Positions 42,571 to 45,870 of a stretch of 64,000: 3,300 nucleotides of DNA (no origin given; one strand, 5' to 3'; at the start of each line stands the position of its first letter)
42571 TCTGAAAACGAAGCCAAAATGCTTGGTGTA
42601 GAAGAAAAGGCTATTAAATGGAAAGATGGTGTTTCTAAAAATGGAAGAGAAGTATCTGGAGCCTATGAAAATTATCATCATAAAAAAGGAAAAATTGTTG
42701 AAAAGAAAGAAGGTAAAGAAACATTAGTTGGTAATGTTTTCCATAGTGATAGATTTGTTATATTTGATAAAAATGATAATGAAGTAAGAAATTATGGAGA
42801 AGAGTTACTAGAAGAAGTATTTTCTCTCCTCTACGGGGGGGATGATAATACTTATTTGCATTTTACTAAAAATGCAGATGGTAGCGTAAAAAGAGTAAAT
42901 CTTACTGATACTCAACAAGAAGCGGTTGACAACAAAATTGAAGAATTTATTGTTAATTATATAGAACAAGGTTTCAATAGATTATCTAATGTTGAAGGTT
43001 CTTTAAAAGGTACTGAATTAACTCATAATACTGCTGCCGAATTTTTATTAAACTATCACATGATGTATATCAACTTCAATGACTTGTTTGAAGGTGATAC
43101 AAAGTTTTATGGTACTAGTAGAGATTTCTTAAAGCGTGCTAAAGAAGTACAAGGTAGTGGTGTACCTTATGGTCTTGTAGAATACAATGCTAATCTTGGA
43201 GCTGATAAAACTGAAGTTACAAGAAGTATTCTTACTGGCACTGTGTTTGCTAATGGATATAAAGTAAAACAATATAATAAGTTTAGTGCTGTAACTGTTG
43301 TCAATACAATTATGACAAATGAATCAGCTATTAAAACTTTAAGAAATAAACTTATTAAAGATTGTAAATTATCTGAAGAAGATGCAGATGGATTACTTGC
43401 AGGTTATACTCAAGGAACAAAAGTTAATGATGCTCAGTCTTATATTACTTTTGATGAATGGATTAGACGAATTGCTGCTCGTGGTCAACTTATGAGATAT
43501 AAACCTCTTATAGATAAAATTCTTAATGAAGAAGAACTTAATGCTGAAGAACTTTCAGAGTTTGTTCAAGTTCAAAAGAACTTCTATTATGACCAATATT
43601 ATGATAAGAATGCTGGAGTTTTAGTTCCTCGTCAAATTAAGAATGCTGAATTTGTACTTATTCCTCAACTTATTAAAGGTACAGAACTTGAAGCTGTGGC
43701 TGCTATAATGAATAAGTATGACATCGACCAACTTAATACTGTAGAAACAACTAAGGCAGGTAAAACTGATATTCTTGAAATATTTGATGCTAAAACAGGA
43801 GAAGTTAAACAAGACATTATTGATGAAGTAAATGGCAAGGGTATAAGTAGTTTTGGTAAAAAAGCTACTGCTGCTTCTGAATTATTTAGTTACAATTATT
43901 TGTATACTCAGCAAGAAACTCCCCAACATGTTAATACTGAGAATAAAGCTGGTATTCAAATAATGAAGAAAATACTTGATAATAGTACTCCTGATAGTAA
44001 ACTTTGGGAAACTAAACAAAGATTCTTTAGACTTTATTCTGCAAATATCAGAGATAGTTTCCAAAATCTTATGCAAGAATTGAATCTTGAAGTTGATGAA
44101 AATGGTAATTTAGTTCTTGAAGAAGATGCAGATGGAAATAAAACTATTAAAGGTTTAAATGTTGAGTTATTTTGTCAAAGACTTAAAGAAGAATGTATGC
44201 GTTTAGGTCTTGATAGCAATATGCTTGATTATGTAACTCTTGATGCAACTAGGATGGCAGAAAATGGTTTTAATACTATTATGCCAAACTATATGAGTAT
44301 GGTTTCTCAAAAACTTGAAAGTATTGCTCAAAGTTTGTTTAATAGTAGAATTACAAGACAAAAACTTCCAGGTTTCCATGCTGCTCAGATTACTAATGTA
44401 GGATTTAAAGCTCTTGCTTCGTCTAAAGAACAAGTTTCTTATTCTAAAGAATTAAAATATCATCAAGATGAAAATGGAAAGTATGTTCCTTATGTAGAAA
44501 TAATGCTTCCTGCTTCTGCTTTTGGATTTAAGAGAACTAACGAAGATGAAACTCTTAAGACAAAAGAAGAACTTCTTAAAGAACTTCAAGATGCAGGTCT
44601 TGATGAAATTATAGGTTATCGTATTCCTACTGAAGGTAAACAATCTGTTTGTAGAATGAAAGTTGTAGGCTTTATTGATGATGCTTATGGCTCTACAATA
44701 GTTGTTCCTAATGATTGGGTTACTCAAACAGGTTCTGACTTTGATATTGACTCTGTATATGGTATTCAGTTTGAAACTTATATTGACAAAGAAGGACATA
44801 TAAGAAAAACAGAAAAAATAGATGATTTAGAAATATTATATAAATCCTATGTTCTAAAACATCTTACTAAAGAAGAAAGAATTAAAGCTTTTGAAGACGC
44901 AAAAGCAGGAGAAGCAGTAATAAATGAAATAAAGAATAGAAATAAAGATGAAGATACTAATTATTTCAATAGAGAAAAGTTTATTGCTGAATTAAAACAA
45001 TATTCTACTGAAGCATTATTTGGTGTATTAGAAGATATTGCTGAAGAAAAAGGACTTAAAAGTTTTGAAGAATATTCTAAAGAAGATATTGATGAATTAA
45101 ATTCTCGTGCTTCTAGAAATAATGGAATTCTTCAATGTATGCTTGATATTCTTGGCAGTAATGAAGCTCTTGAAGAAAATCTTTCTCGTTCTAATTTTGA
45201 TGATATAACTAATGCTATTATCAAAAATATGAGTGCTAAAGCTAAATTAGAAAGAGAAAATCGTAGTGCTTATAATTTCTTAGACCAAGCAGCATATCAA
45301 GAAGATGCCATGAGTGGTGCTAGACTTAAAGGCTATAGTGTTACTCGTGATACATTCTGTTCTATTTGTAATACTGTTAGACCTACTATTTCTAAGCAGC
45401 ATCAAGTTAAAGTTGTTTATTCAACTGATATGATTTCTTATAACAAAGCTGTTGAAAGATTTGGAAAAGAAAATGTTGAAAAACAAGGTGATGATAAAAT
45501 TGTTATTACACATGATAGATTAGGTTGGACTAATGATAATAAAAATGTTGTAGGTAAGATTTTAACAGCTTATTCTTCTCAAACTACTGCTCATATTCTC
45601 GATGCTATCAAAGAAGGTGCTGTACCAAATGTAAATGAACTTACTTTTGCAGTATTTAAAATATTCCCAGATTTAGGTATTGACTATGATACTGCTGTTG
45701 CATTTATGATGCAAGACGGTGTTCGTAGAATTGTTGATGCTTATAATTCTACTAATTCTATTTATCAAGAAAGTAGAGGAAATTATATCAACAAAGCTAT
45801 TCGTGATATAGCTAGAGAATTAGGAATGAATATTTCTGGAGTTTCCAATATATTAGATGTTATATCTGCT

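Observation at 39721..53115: Single 4464-aa ORF with a DFDID catalytic triad: fused giant virion RNA polymerase candidate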

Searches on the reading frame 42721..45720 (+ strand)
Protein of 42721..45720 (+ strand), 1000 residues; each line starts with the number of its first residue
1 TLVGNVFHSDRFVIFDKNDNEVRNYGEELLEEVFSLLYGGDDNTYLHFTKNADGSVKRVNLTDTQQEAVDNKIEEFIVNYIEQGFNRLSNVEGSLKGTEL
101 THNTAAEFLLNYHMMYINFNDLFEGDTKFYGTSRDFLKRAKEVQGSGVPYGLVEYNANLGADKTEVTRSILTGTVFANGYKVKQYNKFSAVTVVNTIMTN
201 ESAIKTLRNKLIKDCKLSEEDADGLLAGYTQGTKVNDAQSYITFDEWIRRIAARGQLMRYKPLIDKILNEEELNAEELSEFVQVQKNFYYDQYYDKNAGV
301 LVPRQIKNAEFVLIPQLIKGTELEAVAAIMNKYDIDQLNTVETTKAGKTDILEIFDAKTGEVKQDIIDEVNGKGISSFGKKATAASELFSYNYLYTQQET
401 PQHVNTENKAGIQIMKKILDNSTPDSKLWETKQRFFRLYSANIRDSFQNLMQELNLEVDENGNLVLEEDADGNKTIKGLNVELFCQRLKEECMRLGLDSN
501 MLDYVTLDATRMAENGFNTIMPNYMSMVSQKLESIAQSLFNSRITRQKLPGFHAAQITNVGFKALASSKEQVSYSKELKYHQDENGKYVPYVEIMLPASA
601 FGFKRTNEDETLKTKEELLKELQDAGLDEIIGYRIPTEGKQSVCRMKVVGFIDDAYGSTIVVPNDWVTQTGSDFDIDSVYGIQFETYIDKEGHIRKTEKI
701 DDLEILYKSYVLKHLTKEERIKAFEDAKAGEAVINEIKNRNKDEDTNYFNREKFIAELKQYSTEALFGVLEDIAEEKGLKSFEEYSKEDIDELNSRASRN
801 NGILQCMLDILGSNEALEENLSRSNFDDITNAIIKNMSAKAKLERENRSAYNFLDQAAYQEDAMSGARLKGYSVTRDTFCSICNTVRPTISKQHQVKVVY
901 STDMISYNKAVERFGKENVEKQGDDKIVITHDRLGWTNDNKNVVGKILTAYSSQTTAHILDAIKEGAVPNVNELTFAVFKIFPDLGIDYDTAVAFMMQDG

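Call 22: search_solved_structures(query=window:42721-45720:+, max_evalue=1, show_alignments=1)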
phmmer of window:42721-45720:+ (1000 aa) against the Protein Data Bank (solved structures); distinct sequences matched with E-value up to 1: 1.
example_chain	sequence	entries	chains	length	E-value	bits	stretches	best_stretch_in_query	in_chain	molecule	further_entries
6vr4_A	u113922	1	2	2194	8.9e-23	83.5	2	191-362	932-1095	DNA-dependent RNA polymerase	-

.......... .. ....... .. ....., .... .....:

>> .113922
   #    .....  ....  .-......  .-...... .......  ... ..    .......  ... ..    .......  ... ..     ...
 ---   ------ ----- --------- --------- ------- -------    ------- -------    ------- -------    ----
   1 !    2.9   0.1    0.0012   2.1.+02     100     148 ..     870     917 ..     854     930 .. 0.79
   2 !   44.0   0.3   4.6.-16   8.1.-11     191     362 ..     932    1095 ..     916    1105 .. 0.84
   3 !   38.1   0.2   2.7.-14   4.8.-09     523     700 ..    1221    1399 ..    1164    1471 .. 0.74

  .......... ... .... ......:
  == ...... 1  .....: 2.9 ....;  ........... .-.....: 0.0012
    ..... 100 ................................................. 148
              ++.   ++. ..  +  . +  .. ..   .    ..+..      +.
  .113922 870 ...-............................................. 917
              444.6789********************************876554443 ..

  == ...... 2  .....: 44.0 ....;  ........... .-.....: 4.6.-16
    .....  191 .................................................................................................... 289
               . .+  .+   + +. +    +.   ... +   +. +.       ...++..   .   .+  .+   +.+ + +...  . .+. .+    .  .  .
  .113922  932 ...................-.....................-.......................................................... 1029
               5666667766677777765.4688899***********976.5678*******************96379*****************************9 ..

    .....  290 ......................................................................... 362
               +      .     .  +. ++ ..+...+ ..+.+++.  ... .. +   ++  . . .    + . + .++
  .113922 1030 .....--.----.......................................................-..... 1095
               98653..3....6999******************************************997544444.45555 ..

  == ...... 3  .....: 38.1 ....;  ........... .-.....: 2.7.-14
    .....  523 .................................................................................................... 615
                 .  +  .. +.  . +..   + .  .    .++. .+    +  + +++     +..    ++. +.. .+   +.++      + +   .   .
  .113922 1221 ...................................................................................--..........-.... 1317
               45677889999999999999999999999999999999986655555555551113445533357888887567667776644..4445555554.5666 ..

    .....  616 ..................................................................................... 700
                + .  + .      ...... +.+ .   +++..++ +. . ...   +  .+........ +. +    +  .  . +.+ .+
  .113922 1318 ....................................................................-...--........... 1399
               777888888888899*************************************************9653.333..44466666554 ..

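Call 31: find_homologous_proteins(query=window:42958-45660:+, max_evalue=0.00001)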
Query window:42958-45660:+ (901 aa): 52 proteins with E <= 0.00001 among 8000 candidates.
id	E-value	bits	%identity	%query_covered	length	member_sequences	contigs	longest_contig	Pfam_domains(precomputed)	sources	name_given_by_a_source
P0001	3.8e-251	854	49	100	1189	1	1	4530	-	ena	-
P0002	2.6e-250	851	50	89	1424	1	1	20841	-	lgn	-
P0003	2.6e-225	769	48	98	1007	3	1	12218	-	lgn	-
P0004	3.8e-224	765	48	98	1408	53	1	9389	-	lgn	-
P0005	7.2e-206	704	51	83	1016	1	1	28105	-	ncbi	-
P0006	3.9e-201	689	49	72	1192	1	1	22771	-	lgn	-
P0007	8.0e-192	658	52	72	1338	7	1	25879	-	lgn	-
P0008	1.7e-191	657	44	46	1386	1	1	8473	-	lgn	-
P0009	3.6e-180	619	50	69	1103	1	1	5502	-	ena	-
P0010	2.3e-170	587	40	100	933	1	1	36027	-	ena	-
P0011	8.8e-165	568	41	95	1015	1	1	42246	-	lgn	-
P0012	9.7e-165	568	40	95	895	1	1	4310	-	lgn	-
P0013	1.8e-164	567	41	95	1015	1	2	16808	-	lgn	-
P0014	1.9e-164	567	41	95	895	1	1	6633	-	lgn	-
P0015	5.8e-164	566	41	95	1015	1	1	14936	-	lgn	-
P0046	1.2e-47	181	36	38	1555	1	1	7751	-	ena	-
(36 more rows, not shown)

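Call 49: predict_structure(alignment_id=A1)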
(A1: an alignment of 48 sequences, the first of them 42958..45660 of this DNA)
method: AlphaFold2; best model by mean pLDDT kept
length: 901 residues; sequences in the alignment: 48
mean_pLDDT: 68.0   pTM: 0.50
mean pLDDT of the five models: 68.0, 66.8, 65.5, 64.8, 63.3
residues with pLDDT >= 90: 12; 70-90: 471; 50-70: 241; < 50: 177
segments of 3 or more residues with pLDDT < 50: 38-67, 156-158, 320-326, 434-436, 481-497, 526-532, 589-596, 663-670, 744-754, 768-809, 868-901
pLDDT, mean of each block of 10 residues (from residue 1): 69 65 73 52 36 40 48 61 77 83 87 73 72 72 66 53 88 84 87 68 59 65 62 80 84 89 65 78 81 77 81 67 47 66 76 88 83 83 81 79 83 71 78 58 68 79 73 70 39 42 55 80 56 71 88 71 79 69 62 49 83 79 83 80 81 71 47 60 74 86 85 84 89 72 46 51 50 42 40 39 43 67 84 85 87 64 54 39 38 33 28
secondary structure, 60 per line:
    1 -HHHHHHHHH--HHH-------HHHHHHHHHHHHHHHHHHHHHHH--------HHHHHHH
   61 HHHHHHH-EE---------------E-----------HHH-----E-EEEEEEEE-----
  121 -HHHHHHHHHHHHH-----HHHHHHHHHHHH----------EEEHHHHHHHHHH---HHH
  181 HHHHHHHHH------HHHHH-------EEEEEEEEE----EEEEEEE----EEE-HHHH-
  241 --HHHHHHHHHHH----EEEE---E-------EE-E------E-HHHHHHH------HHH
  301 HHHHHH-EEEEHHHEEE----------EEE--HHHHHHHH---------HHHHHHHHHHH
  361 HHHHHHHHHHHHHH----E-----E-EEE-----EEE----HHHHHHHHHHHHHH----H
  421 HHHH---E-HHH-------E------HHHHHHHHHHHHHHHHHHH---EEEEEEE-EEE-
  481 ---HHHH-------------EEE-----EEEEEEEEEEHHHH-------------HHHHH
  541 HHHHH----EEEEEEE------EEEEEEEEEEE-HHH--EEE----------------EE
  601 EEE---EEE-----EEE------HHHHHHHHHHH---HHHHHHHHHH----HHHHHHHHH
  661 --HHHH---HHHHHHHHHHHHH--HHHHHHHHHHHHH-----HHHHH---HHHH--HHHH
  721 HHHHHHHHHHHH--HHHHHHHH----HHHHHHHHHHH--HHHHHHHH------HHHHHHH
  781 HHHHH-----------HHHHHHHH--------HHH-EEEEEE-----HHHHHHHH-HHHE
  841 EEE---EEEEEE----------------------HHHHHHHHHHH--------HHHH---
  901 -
elements in order (helices of 4 or more, strands of 3 or more residues): H2-10 H23-45 H54-67 E108-115 H122-134 H140-151 E162-164 H165-174 H178-189 H196-200 E208-216 E221-227 E232-234 H236-239 H243-253 E258-261 H285-291 H298-306 E308-311 E315-317 E328-330 H333-340 H350-374 E387-389 E395-397 H402-415 H420-424 H447-465 E469-475 E477-479 H484-487 E501-503 E509-518 H519-522 H536-545 E550-556 E563-573 E580-582 E599-603 E607-609 E615-617 H624-634 H638-647 H652-660 H663-666 H670-682 H685-697 H703-707 H711-714 H717-732 H735-742 H747-757 H760-767 H774-785 H797-804 E817-822 H828-835 E840-843 E847-852 H875-885 H894-897

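Call 52: fold_search(model_id=the predicted structure, library=pdb)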
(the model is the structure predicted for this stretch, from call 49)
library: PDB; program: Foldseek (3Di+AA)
matches with E <= 10: 163; with E <= 0.001: 1
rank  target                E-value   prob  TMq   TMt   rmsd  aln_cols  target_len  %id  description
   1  6vr4_A                3.2e-20  1.00  0.30  0.15  19.0       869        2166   20  Virion-packaged DNA-dependent RNA polymerase of crAss-like phage phi14:2 (released 2020-07-29)
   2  8hyj_A                7.1e-03  0.28  0.09  0.07  28.6       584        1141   13  A cryo-EM structure of KTF1-bound polymerase V transcription elongation complex (released 2023-06-21)
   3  9fhl_G                6.8e-02  0.77  0.07  0.24   8.5       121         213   13  High-resolution cryo-EM structure of Saccharolobus solfataricus 30S ribosomal subunit bound to mRNA and initiator tRNA (released 2025-01-15)
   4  7s00_d                2.7e-01  0.44  0.12  0.23  16.4       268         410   13  X-ray structure of the phage AR9 non-virion RNA polymerase core (released 2022-07-06)
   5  7s01_d                2.9e-01  0.28  0.09  0.17  19.2       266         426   10  X-ray structure of the phage AR9 non-virion RNA polymerase holoenzyme in complex with a forked oligonucleotide contain (released 2022-07-06)
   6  7yfz_X                8.0e-01  0.12  0.04  0.16  14.4        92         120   20  Cyanophage Pam3 baseplate proteins (released 2023-01-18)
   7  7ogp_A                8.8e-01  0.15  0.10  0.22  15.1       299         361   10  Structure of the apo-state of the bacteriophage PhiKZ non-virion RNA polymerase - class including clamp (released 2021-07-07)
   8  6pif_C                1.4e+00  0.05  0.05  0.11  10.5       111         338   10  V. cholerae TniQ-Cascade complex, open conformation (released 2019-10-02)
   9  5e7p_A                1.6e+00  0.15  0.07  0.09   7.3       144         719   11  Crystal Structure of MSMEG_0858 (Uniprot A0QQS4), a AAA ATPase. (released 2016-08-24)
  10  5b6b_K                1.6e+00  0.06  0.05  0.16  19.5       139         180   11  Complex of LATS1 and phosphomimetic MOB1b (released 2016-07-06)
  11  5g3o_A                2.0e+00  0.03  0.03  0.09  18.7       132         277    9  Bacillus cereus formamidase (BceAmiF) inhibited with urea. (released 2017-04-12)
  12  9ofa_J                2.1e+00  0.02  0.03  0.06  18.7       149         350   11  The structure of a Fungal Cyanide Hydratase from Gloeocercospora sorghi (released 2026-02-25)
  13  1jx4_A                2.2e+00  0.04  0.07  0.14  14.0       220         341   11  Crystal Structure of a Y-family DNA Polymerase in a Ternary Complex with DNA Substrates and an Incoming Nucleotide (released 2001-10-05)
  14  6pif_B                2.2e+00  0.04  0.05  0.11  10.5       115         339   10  V. cholerae TniQ-Cascade complex, open conformation (released 2019-10-02)
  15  6pif_F                2.3e+00  0.03  0.04  0.11  10.8       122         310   11  V. cholerae TniQ-Cascade complex, open conformation (released 2019-10-02)
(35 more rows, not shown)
